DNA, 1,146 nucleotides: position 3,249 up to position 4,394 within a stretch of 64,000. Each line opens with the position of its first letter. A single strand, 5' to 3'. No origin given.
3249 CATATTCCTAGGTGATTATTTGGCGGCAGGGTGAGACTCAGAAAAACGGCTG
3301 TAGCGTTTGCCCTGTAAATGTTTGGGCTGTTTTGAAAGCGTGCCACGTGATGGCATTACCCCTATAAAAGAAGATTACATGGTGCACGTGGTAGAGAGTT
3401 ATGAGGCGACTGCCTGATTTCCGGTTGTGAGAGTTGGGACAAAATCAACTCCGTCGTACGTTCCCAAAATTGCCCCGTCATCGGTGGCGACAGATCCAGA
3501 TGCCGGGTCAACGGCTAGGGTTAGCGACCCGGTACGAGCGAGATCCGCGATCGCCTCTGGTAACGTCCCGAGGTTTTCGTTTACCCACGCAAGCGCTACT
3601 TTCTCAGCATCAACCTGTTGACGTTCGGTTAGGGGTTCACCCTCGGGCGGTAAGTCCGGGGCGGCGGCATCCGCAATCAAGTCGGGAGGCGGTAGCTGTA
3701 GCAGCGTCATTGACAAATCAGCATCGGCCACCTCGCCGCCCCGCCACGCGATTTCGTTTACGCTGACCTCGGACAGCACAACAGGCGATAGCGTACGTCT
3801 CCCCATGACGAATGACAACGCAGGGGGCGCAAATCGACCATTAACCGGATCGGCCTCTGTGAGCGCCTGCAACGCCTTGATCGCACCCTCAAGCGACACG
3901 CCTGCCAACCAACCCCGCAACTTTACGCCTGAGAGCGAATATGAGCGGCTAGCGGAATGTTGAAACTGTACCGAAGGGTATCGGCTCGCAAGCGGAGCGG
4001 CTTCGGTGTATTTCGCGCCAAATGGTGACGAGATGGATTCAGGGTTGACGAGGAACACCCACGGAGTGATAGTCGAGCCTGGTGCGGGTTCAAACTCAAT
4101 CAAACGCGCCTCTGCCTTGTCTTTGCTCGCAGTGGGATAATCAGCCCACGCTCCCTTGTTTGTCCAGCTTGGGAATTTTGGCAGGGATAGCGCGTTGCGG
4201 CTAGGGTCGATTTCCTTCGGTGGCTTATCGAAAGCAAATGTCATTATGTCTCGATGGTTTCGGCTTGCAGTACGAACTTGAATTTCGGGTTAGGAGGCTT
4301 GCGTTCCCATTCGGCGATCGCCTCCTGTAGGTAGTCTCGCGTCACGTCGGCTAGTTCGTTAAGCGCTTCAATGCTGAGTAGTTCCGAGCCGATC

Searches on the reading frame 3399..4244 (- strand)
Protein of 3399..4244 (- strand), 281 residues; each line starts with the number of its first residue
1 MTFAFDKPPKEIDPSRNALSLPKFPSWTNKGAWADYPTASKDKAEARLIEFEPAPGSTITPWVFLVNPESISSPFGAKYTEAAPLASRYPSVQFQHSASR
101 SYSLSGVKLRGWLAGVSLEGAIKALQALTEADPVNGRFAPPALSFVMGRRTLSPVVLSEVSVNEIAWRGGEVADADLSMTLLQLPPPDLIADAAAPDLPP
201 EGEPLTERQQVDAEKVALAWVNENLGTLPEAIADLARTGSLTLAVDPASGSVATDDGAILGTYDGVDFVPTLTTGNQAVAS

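Call 35: search_protein_families(library=pfam, proteins=[window:3399-4244:-], max_evalue=0.01)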
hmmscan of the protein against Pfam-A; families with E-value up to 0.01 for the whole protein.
window:3399-4244:- (281 aa): 0 families

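Call 62: search_protein_families(library=phrogs, proteins=[window:3399-4244:-], max_evalue=0.01)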
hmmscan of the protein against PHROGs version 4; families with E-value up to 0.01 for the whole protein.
window:3399-4244:- (281 aa): 1 family
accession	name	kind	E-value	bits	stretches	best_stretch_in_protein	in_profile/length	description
phrog_33886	-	unknown function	5.6e-07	30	1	62-187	55-181/282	-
